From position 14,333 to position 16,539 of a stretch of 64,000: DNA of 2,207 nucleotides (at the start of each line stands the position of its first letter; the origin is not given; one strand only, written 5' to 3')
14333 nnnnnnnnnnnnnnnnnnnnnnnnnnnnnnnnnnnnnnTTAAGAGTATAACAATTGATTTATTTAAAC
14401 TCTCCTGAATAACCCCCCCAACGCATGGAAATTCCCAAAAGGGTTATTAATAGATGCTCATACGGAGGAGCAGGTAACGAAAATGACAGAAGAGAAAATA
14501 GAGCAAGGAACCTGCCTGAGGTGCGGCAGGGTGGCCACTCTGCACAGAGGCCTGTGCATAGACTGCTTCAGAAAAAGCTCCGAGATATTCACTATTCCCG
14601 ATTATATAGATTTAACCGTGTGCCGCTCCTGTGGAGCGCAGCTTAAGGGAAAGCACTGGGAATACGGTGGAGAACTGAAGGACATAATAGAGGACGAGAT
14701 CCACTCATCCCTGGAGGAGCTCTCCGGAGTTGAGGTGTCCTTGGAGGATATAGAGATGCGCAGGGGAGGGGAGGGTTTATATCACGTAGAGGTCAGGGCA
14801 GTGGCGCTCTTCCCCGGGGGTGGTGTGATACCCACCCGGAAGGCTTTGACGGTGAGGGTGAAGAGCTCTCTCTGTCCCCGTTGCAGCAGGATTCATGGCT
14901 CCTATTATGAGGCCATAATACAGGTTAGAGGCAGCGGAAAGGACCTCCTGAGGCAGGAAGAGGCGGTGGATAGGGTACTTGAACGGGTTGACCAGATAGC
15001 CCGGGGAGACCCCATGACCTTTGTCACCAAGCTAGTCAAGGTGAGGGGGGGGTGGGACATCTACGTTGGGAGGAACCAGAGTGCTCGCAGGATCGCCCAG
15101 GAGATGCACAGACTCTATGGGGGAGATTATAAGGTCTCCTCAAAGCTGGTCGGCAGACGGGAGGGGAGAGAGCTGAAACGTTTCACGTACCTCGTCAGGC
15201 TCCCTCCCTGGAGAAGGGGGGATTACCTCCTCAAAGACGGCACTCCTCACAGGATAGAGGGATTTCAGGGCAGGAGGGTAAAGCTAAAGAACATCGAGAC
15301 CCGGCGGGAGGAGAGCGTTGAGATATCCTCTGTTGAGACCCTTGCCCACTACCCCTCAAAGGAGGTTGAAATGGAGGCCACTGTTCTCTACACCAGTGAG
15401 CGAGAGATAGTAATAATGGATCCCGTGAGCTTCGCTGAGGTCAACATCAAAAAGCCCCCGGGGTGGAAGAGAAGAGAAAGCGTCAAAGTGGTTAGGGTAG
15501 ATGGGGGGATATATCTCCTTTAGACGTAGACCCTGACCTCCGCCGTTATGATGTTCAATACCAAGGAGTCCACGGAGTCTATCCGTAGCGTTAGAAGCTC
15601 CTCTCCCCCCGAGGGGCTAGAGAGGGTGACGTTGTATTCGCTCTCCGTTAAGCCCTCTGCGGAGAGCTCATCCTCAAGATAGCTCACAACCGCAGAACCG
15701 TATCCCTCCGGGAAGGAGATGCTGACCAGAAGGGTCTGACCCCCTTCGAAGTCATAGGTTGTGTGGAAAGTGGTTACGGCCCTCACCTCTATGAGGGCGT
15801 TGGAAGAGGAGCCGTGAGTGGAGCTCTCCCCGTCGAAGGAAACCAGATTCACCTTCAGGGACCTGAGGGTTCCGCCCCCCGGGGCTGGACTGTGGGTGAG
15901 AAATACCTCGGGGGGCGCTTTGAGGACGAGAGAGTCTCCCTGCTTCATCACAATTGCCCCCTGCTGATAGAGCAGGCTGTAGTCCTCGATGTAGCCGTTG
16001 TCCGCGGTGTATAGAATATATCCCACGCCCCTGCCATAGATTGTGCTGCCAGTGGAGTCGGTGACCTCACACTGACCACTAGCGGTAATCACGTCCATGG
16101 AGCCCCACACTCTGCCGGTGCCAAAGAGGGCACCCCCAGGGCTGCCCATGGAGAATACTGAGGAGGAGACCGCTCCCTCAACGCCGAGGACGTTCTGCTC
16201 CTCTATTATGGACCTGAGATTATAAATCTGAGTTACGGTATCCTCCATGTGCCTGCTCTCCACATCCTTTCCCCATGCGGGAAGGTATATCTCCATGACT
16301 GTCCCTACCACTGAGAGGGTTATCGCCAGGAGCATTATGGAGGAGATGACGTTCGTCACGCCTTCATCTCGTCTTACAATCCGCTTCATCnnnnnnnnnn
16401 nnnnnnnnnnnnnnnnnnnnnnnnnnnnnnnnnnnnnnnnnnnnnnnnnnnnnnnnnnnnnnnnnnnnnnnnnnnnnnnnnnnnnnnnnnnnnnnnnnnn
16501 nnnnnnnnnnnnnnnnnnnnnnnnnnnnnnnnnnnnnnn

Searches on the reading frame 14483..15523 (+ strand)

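Call 5: search_protein_families(library=pfam, proteins=[window:14483-15523:+], max_evalue=0.001)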
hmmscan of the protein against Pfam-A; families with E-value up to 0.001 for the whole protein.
window:14483-15523:+ (346 aa): 1 family
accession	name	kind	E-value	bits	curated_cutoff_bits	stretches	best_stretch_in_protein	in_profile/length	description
PF04981.18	NMD3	-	3.9e-48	164.5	24.9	1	11-240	1-243/243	NMD3 family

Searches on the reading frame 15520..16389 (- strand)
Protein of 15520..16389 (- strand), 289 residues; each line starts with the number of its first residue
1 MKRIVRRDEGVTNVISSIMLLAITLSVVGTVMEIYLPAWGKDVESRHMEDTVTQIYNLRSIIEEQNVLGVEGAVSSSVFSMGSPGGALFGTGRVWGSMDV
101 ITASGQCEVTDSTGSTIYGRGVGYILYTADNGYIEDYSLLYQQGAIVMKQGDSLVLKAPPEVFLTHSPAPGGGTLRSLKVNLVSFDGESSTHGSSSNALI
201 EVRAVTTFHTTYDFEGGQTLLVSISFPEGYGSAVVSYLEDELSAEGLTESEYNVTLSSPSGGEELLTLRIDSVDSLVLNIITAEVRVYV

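Call 5: search_protein_families(library=pfam, proteins=[window:15520-16389:-], max_evalue=0.001)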
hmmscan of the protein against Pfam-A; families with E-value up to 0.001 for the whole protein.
window:15520-16389:- (289 aa): 1 family
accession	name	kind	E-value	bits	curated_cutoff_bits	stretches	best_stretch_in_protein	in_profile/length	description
PF23960.2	DUF7289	-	0.00011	22.3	27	0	109-167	86-139/238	Family of unknown function (DUF7289)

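Call 17: search_protein_families(library=ncbifam, proteins=[window:15520-16389:-], max_evalue=0.01)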
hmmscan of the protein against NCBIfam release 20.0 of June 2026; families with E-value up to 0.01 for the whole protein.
window:15520-16389:- (289 aa): 0 families
